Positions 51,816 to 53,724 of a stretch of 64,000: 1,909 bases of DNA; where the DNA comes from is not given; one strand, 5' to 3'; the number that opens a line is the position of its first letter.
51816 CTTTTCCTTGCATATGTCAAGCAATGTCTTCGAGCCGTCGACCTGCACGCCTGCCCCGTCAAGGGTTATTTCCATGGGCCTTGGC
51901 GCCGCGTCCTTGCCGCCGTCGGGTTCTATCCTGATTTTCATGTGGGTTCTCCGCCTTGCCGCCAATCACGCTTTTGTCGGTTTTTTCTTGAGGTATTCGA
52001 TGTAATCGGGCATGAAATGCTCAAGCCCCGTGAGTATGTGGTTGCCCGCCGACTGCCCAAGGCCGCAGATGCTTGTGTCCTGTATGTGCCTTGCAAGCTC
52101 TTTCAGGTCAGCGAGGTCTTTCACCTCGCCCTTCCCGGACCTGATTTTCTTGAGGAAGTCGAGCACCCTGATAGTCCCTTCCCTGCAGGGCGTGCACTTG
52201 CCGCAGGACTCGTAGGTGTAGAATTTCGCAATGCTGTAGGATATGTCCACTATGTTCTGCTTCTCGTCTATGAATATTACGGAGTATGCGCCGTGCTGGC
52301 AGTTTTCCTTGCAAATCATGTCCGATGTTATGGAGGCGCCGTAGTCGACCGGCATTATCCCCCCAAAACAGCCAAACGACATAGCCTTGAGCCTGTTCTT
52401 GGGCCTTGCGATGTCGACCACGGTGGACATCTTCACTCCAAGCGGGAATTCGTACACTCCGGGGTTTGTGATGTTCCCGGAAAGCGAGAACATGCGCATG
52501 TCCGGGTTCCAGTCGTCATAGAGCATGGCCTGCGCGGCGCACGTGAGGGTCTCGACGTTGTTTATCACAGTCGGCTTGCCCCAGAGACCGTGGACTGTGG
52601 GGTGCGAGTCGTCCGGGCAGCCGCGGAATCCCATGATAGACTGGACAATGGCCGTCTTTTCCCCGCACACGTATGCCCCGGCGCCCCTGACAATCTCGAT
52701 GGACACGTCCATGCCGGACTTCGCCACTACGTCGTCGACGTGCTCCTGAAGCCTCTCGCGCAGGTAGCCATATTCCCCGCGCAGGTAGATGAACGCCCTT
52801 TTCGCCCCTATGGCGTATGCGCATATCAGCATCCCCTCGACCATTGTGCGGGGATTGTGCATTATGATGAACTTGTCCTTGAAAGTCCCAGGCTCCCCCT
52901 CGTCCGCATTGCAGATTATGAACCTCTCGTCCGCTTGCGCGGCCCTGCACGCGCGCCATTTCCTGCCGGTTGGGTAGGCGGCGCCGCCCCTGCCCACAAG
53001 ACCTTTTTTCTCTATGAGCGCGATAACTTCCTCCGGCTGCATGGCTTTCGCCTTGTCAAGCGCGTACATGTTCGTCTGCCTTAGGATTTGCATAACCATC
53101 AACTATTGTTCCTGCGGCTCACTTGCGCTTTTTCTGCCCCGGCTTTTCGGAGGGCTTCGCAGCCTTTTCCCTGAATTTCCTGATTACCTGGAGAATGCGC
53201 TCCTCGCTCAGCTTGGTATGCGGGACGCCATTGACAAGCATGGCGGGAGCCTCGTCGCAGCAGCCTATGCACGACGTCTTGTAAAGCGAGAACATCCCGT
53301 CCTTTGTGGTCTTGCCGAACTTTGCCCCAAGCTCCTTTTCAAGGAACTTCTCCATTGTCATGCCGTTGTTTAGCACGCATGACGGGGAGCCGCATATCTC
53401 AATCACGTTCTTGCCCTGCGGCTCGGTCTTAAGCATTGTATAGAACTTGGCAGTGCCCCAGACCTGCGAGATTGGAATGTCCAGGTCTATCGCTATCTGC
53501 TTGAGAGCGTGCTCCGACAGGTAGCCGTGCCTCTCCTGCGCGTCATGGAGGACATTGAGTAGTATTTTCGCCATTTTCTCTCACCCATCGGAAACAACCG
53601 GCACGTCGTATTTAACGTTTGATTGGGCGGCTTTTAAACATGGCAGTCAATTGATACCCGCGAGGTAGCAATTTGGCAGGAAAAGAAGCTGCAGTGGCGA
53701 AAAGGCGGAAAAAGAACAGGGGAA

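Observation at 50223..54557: Complete trimeric HydC-HydB-HydA [FeFe]-hydrogenase operon in an archaeal genome, preceded by an orphan RnfD/NqrB-like membrane protein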

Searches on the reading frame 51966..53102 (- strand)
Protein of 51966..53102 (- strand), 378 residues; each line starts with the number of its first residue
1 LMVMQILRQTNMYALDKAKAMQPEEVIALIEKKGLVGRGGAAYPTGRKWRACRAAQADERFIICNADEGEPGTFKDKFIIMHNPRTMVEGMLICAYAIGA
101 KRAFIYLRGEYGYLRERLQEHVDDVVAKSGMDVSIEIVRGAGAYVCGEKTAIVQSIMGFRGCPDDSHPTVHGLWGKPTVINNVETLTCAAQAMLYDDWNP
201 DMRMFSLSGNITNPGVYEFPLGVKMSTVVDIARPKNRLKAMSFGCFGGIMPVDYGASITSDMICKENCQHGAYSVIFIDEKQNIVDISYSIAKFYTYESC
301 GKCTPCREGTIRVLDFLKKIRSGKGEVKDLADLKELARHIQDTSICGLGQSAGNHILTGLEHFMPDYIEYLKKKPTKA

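Call 3: search_protein_families(library=pfam, proteins=[window:51966-53102:-])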
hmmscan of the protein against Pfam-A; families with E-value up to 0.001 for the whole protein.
window:51966-53102:- (378 aa): 2 families
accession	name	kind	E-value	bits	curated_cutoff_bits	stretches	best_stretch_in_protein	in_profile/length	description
PF01512.22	Complex1_51K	-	9.9e-41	139.6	31.2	1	30-187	1-146/150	Nuo51 FMN-binding domain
PF10589.14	NADH_4Fe-4S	-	7.2e-28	96.7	23.5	1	288-369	3-84/85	NADH-ubiquinone oxidoreductase-F iron-sulfur binding region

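Call 4: search_protein_families(library=ncbifam, proteins=[window:51966-53102:-])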
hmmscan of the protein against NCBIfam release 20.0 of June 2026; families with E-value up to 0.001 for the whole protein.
window:51966-53102:- (378 aa): 6 families
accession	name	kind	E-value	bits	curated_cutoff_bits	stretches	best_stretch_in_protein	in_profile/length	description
TIGR01959.1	nuoF_fam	equivalog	6.2e-93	311.4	558.65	1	9-368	20-407/410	NADH-quinone oxidoreductase subunit NuoF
NF010120.0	PRK13596.1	equivalog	1.5e-70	237.9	389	1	21-367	38-413/433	NADH-quinone oxidoreductase subunit NuoF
NF008436.0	PRK11278.1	equivalog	1.6e-61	208.6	749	1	17-357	41-412/448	NADH-quinone oxidoreductase subunit NuoF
NF003454.1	PRK05035.1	equivalog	8.9e-16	57.5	345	1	14-240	114-325/556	electron transport complex subunit RsxC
TIGR01945.1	rnfC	subfamily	2.4e-14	52.7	245.95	1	13-233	111-315/435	RnfABCDGE type electron transport complex subunit C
TIGR04481.1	PR_assoc_PrdC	equivalog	3.1e-13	49.3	490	1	20-196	70-229/425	proline reductase-associated electron transfer protein PrdC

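Call 38: find_homologous_proteins(query=window:51966-53099:-)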
Query window:51966-53099:- (377 aa): 8000 proteins with E <= 0.001 among 8000 candidates; the best 120 are listed.
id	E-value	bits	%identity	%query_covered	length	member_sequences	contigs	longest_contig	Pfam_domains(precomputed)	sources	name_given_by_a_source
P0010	2.6e-259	877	100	100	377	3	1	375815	PF10589.15,PF01512.23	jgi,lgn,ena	-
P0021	9.8e-221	750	84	97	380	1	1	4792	PF10589.15,PF01512.23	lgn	-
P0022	2.2e-184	631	72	98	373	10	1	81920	PF10589.15,PF01512.23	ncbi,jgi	ncbi:MAG: NADH-ubiquinone oxidoreductase-F iron-sulfur binding region domain-containing protein [Can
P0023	1.8e-183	628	73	98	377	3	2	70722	PF10589.15,PF01512.23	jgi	-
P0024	2.4e-182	624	71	98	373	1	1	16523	PF10589.15,PF01512.23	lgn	-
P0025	2.5e-182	624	71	99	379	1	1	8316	PF10589.15,PF01512.23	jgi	jgi:NADH-quinone oxidoreductase subunit F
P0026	3.3e-182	623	70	98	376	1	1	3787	PF10589.15,PF01512.23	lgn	-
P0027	1.3e-181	622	71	98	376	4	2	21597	PF10589.15,PF01512.23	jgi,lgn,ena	jgi:NADH-quinone oxidoreductase subunit F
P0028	2.5e-181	621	69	98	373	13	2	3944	PF10589.15,PF01512.23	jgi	-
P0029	2.6e-181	621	69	98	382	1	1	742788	PF10589.15,PF01512.23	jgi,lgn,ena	-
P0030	5.4e-181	620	69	99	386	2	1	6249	PF10531.16,PF10589.15,PF01512.23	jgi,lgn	jgi:NADH-quinone oxidoreductase subunit F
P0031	1.6e-180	618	70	98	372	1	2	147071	PF10589.15,PF01512.23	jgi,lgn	-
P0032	7.3e-180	616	69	98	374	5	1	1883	PF10589.15,PF01512.23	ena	-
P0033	8.3e-180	616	69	98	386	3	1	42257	PF10589.15,PF01512.23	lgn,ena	-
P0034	8.9e-180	616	70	98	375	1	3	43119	PF10589.15,PF01512.23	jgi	jgi:NADH:ubiquinone oxidoreductase subunit F (NADH-binding)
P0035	3.5e-179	614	69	99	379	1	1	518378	PF10589.15,PF01512.23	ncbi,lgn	-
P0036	1.3e-178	612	69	98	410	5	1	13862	PF10589.15,PF01512.23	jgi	-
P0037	1.4e-178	612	69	98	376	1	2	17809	PF10589.15,PF01512.23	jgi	-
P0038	4.8e-178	610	72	96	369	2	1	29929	PF10589.15,PF01512.23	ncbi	-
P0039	9.0e-178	609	68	98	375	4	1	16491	PF10589.15,PF01512.23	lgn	-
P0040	3.2e-177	607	70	98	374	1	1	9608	PF10589.15,PF01512.23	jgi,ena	jgi:NADH:ubiquinone oxidoreductase subunit F (NADH-binding)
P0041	5.1e-177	606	70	98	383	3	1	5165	PF10589.15,PF01512.23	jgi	-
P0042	4.9e-176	603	69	98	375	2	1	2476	PF10589.15,PF01512.23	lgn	-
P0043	8.5e-176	602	70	98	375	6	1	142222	PF10589.15,PF01512.23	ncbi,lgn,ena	-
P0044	1.3e-175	602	67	98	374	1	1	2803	PF10589.15,PF01512.23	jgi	jgi:NADH-quinone oxidoreductase subunit F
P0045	3.6e-175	600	67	98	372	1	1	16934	PF10589.15,PF01512.23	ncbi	ncbi:NADH-ubiquinone oxidoreductase-F iron-sulfur binding region domain-containing protein [Nanoarch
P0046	7.3e-175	599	68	98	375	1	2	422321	PF10589.15,PF01512.23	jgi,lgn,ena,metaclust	metaclust:\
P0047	2.0e-174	598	70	96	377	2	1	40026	PF10589.15,PF01512.23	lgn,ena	-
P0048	2.1e-173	595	66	99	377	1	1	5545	PF10589.15,PF01512.23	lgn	-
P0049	4.7e-173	593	67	98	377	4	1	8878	PF10589.15,PF01512.23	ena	-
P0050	5.5e-173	593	66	98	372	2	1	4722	PF10589.15,PF01512.23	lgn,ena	-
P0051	9.8e-173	592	65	98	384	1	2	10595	PF10589.15,PF01512.23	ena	-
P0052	2.0e-172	591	68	98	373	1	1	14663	PF10589.15,PF01512.23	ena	-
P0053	5.1e-172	590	68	96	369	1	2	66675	PF10589.15,PF01512.23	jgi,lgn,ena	-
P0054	6.1e-172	590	65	100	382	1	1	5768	PF10589.15,PF01512.23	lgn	-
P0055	3.1e-170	584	64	98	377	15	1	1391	PF10531.16,PF10589.15,PF01512.23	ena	-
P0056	3.6e-170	584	66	98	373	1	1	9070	PF10589.15,PF01512.23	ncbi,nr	ncbi:MAG: NADH-quinone oxidoreductase subunit F [Candidatus Micrarchaeota archaeon]|nr:NADH-quinone 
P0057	4.2e-170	584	66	98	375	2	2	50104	PF10589.15,PF01512.23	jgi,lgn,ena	-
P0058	9.4e-170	583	66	98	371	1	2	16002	PF10589.15,PF01512.23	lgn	-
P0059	1.3e-169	582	66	98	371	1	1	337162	PF10531.16,PF10589.15,PF01512.23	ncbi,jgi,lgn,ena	ncbi:MAG: NADH-ubiquinone oxidoreductase-F iron-sulfur binding region domain-containing protein [Can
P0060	3.3e-169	581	64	98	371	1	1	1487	PF10589.15,PF01512.23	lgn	-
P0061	3.9e-169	580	67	98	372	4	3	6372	PF10589.15,PF01512.23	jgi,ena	-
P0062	4.9e-169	580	66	98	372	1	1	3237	PF10589.15,PF01512.23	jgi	jgi:NADH:ubiquinone oxidoreductase subunit F (NADH-binding)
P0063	7.9e-169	579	66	98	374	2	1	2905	PF10589.15,PF01512.23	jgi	-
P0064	8.7e-169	579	64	100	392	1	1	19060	PF10589.15,PF01512.23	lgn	-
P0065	7.0e-168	576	63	98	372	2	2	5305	PF10589.15,PF01512.23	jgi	jgi:NADH:ubiquinone oxidoreductase subunit F (NADH-binding)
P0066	2.1e-167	575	65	98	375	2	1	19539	PF10589.15,PF01512.23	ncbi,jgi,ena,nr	ncbi:NADH-quinone oxidoreductase subunit F [Candidatus Woesearchaeota archaeon]|nr:NADH-quinone oxid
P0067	6.9e-167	573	66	98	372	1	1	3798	PF10589.15,PF01512.23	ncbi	-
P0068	7.0e-167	573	65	98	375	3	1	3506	PF10589.15,PF01512.23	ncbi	ncbi:MAG: NADH-ubiquinone oxidoreductase-F iron-sulfur binding region domain-containing protein [Can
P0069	1.8e-166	572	64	97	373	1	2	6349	PF10589.15,PF01512.23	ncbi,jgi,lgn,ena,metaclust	metaclust:\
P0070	6.5e-166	570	61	98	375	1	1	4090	PF10589.15,PF01512.23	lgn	-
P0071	1.9e-165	568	65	98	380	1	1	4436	PF10589.15,PF01512.23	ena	-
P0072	5.9e-165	567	63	97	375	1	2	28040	PF10589.15,PF01512.23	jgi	jgi:NADH-quinone oxidoreductase subunit F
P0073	6.2e-165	567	63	97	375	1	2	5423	PF10589.15,PF01512.23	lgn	-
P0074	3.0e-164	564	63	98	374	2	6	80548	PF10589.15,PF01512.23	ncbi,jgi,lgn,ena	-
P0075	3.4e-164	564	63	98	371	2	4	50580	PF10589.15,PF01512.23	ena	-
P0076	9.0e-164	563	64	98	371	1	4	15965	PF10589.15,PF01512.23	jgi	jgi:NADH:ubiquinone oxidoreductase subunit F (NADH-binding)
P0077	1.2e-163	562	63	98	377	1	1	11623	PF10589.15,PF01512.23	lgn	-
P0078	1.6e-163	562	65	98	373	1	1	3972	PF10589.15,PF01512.23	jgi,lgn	jgi:NADH:ubiquinone oxidoreductase subunit F (NADH-binding)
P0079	2.5e-163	561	62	98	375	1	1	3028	PF10589.15,PF01512.23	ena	-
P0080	2.7e-163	561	65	97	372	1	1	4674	PF10589.15,PF01512.23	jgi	jgi:NADH:ubiquinone oxidoreductase subunit F (NADH-binding)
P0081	4.0e-163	561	65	98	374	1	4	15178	PF10531.16,PF10589.15,PF01512.23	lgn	-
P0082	5.7e-163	560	62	99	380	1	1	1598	PF10589.15,PF01512.23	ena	-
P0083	9.8e-163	559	62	97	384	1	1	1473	PF10589.15,PF01512.23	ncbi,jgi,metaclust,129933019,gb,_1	metaclust:\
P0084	1.6e-162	559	64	98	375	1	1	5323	PF10589.15,PF01512.23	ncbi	-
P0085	2.4e-162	558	64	98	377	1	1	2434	PF10589.15,PF01512.23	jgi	jgi:NADH-quinone oxidoreductase subunit F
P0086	3.5e-162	558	64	98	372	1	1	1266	PF10589.15,PF01512.23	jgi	jgi:NADH-quinone oxidoreductase subunit F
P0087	4.0e-162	557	62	97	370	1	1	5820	PF10531.16,PF10589.15,PF01512.23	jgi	-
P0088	4.8e-162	557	63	98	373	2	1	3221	PF10589.15,PF01512.23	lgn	-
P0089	5.7e-162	557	61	98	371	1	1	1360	PF10589.15,PF01512.23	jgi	jgi:NADH-quinone oxidoreductase subunit F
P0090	6.5e-162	557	63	99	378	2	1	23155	PF10589.15,PF01512.23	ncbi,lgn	-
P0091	1.0e-161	556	62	99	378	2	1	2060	PF10589.15,PF01512.23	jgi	jgi:NADH-quinone oxidoreductase subunit F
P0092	1.5e-161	556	63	98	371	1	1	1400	PF10589.15,PF01512.23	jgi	jgi:NADH:ubiquinone oxidoreductase subunit F (NADH-binding)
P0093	1.7e-161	555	63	98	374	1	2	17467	PF10589.15,PF01512.23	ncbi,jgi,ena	-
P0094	1.8e-161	555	62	98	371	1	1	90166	PF10589.15,PF01512.23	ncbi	ncbi:MAG: NADH-ubiquinone oxidoreductase-F iron-sulfur binding region domain-containing protein [arc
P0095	2.3e-161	555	63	98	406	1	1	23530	PF10531.16,PF10589.15,PF01512.23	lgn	-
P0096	2.8e-161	555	63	98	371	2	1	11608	PF10589.15,PF01512.23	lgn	-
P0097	4.2e-161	554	63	98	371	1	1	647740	PF10589.15,PF01512.23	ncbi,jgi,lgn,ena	ncbi:MAG: NADH-ubiquinone oxidoreductase-F iron-sulfur binding region domain-containing protein [Can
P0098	4.7e-161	554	63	98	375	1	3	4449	PF10589.15,PF01512.23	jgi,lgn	jgi:NADH-quinone oxidoreductase subunit F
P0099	6.3e-161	553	62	98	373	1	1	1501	PF10589.15,PF01512.23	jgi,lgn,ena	-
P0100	1.3e-160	552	62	98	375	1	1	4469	PF10589.15,PF01512.23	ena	-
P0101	2.2e-160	552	65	98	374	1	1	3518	PF10531.16,PF10589.15,PF01512.23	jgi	jgi:NADH:ubiquinone oxidoreductase subunit F (NADH-binding)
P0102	2.8e-160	551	64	98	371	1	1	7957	PF10589.15,PF01512.23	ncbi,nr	ncbi:MAG: NADH-ubiquinone oxidoreductase-F iron-sulfur binding region domain-containing protein [Nan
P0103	4.6e-160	551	62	98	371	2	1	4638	PF10589.15,PF01512.23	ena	-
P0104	6.0e-160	550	62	98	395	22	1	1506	PF10589.15,PF01512.23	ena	-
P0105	6.1e-160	550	63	98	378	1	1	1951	PF10589.15,PF01512.23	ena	-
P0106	9.9e-160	550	65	98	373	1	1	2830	PF10589.15,PF01512.23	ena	-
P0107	1.2e-159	549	60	97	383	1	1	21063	PF10589.15,PF01512.23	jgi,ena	-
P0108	1.5e-159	549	61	98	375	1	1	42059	PF10589.15,PF01512.23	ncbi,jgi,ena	-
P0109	1.8e-159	549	61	97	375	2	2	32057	PF10531.16,PF10589.15,PF01512.23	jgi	jgi:NADH:ubiquinone oxidoreductase subunit F (NADH-binding)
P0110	2.8e-159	548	63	97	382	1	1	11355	PF10589.15,PF01512.23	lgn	-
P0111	9.7e-159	546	63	98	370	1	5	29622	PF10589.15,PF01512.23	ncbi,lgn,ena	-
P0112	9.8e-159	546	61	98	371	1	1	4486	PF10589.15,PF01512.23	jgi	jgi:NADH-quinone oxidoreductase subunit F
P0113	1.1e-158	546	62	98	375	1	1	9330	PF10589.15,PF01512.23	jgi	jgi:NADH-quinone oxidoreductase subunit F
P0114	3.1e-158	545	61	99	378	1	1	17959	PF10589.15,PF01512.23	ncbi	-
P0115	4.0e-158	544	61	98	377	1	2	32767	PF10589.15,PF01512.23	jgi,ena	jgi:NADH:ubiquinone oxidoreductase subunit F (NADH-binding)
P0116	4.2e-158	544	65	98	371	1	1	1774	PF10589.15,PF01512.23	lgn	-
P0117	5.0e-158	544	62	98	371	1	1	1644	PF10589.15,PF01512.23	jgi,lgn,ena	-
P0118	5.3e-158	544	61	99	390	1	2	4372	PF10589.15,PF01512.23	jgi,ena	jgi:NADH-quinone oxidoreductase subunit F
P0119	1.1e-157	543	62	98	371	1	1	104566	PF10589.15,PF01512.23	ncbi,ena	-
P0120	1.1e-157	543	62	97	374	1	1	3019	PF10589.15,PF01512.23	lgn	-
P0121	1.4e-157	542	61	98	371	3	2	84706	PF10589.15,PF01512.23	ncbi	ncbi:MAG: NADH-ubiquinone oxidoreductase-F iron-sulfur binding region domain-containing protein [arc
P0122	3.5e-157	541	63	98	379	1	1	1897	PF10589.15,PF01512.23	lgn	-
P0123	5.7e-157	540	61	98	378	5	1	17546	PF10589.15,PF01512.23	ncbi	-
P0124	5.8e-157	540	61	98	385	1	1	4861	PF10589.15,PF01512.23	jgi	jgi:NADH-quinone oxidoreductase subunit F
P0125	1.1e-156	540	63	98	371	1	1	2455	PF10589.15,PF01512.23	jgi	jgi:NADH:ubiquinone oxidoreductase subunit F (NADH-binding)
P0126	1.7e-156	539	60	98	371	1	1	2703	PF10589.15,PF01512.23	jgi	jgi:NADH-quinone oxidoreductase subunit F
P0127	7.1e-156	537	63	94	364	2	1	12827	PF10589.15,PF01512.23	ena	-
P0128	1.0e-155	536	61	98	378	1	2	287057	PF10589.15,PF01512.23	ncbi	ncbi:MAG: NADH-ubiquinone oxidoreductase-F iron-sulfur binding region domain-containing protein [Nan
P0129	1.0e-155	536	61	98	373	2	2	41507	PF10589.15,PF01512.23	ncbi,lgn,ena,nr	ncbi:NADH-quinone oxidoreductase subunit F [Candidatus Pacearchaeota archaeon]|nr:NADH-quinone oxido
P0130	1.7e-155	536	61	98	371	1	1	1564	PF10589.15,PF01512.23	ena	-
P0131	3.3e-155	535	59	99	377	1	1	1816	PF10589.15,PF01512.23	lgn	-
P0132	4.7e-155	534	60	98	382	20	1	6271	PF10589.15,PF01512.23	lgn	-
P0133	2.9e-154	532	59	98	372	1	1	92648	PF10589.15,PF01512.23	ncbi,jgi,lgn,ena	ncbi:MAG: NADH-ubiquinone oxidoreductase-F iron-sulfur binding region domain-containing protein [Can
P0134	4.4e-154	531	60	98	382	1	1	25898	PF10589.15,PF01512.23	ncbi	-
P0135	6.2e-154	530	60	98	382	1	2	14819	PF10589.15,PF01512.23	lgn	-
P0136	1.2e-153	530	60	98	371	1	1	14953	PF10589.15,PF01512.23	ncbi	ncbi:MAG: NADH-ubiquinone oxidoreductase-F iron-sulfur binding region domain-containing protein [Can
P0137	6.9e-153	527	60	98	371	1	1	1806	PF10589.15,PF01512.23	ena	-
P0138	8.0e-153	527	60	98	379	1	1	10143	PF10589.15,PF01512.23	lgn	-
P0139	2.9e-152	525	58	98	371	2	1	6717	PF10589.15,PF01512.23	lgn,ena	-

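Call 39: search_solved_structures(query=window:51966-53099:-, max_evalue=1e-20, show_alignments=2)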
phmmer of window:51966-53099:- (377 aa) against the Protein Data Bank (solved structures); distinct sequences matched with E-value up to 1e-20: 61 (the best 60 are shown).
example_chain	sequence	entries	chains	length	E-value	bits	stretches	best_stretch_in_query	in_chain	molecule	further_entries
9fe7_B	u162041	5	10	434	1.5e-79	270.8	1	5-373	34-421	NADH-quinone oxidoreductase subunit F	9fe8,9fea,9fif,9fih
7q5y_C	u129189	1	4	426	1.5e-79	270.8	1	5-373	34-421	NADH-quinone oxidoreductase subunit F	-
6hl2_B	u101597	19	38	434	1.6e-79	270.7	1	5-373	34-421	NADH-quinone oxidoreductase subunit F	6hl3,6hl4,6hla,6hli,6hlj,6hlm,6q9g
6r7p_B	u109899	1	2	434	4.2e-79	269.3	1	5-373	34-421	NADH-quinone oxidoreductase subunit F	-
7t2r_B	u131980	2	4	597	4.4e-79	269.2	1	10-374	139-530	NiFe hydrogenase subunit B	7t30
9fii_B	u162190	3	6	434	5.8e-79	268.8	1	5-373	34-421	NADH-quinone oxidoreductase subunit F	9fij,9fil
6q9c_B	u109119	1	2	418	1.5e-78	267.5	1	5-370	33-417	NADH-quinone oxidoreductase subunit F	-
9fdj_B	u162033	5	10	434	1.6e-78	267.4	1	5-373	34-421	NADH-quinone oxidoreductase subunit F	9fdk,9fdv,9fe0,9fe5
9n5u_B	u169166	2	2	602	2.2e-78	266.9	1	11-372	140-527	NfnB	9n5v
6q9k_B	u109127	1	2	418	3.9e-78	266.1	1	5-370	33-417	NADH-quinone oxidoreductase subunit F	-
9bov_B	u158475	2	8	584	4.7e-77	262.5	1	13-374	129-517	NADH dehydrogenase (Quinone)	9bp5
8oh5_B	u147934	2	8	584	7.1e-75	255.4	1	13-374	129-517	NAD-reducing hydrogenase subunit HoxF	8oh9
8a6t_B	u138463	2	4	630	6e-74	252.3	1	11-374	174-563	Electron bifurcating hydrogenase subunit HydB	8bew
2fug_1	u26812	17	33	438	6.9e-72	245.5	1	18-373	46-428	NADH-quinone oxidoreductase chain 1 | NADH-QUINONE OXIDOREDUCTASE SUBUNIT 1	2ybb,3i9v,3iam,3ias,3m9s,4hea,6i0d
7p5h_B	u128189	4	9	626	1.2e-71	244.7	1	15-371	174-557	Fe-hydrogenase, subunit beta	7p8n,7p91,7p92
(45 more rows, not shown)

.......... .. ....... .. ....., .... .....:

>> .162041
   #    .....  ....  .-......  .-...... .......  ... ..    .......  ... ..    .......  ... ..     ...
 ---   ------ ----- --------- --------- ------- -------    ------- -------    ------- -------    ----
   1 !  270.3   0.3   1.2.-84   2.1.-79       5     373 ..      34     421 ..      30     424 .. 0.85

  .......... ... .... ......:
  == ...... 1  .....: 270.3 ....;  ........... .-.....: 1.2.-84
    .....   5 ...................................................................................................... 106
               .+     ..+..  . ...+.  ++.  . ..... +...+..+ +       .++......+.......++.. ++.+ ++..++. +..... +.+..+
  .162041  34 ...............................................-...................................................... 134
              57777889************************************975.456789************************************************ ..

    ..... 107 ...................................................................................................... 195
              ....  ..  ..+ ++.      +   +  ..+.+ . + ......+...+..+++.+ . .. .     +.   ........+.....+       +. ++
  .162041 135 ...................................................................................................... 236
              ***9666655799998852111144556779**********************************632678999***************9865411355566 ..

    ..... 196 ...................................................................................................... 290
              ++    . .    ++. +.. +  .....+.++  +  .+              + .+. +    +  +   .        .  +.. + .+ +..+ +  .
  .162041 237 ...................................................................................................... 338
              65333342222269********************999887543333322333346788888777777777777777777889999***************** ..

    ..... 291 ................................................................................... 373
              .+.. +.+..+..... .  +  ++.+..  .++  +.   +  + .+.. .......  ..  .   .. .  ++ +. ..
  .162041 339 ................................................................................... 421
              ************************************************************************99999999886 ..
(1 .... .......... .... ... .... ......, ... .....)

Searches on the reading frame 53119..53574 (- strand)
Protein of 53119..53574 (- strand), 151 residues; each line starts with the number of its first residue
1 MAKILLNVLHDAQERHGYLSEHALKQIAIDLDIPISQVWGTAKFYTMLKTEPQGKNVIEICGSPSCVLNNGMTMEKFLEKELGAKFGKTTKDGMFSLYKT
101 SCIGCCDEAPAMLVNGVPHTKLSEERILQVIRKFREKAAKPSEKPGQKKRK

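Call 3: search_protein_families(library=pfam, proteins=[window:53119-53574:-])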
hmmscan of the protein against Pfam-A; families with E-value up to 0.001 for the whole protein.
window:53119-53574:- (151 aa): 1 family
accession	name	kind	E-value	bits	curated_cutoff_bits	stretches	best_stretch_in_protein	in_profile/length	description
PF01257.25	2Fe-2S_thioredx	-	8.9e-41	139.6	24.8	1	3-134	13-144/145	Thioredoxin-like [2Fe-2S] ferredoxin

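Call 4: search_protein_families(library=ncbifam, proteins=[window:53119-53574:-])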
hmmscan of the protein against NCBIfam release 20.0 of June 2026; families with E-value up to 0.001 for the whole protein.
window:53119-53574:- (151 aa): 9 families
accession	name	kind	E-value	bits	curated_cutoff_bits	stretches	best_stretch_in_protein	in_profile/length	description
NF005722.0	PRK07539.1-2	equivalog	2.4e-36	125.2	141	1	4-133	26-155/157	NADH-quinone oxidoreductase subunit NuoE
TIGR01958.1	nuoE_fam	subfamily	1.6e-34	119.2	142.4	1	4-134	17-147/148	NADH-quinone oxidoreductase subunit NuoE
NF005747.0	PRK07571.1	equivalog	8.6e-32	110.2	224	1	3-137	37-171/173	bidirectional hydrogenase complex protein HoxE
NF005725.0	PRK07539.1-5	equivalog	4e-29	101.5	220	1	5-136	41-173/174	NADH-quinone oxidoreductase subunit NuoE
NF004638.0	PRK05988.1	equivalog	1.2e-27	96.6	198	1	5-135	28-158/159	formate dehydrogenase subunit gamma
NF005723.0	PRK07539.1-3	equivalog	3e-26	92.2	226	1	6-134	27-156/158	NADH-quinone oxidoreductase subunit NuoE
NF005721.0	PRK07539.1-1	equivalog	4.1e-22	78.8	308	1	5-136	48-179/292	NADH-quinone oxidoreductase subunit NuoE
NF005724.0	PRK07539.1-4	equivalog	1e-21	77.9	280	1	6-148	43-183/240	NADH-quinone oxidoreductase subunit NuoE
NF009040.0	PRK12373.1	equivalog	5e-17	62.7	514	1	6-148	40-182/400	NADH-quinone oxidoreductase subunit E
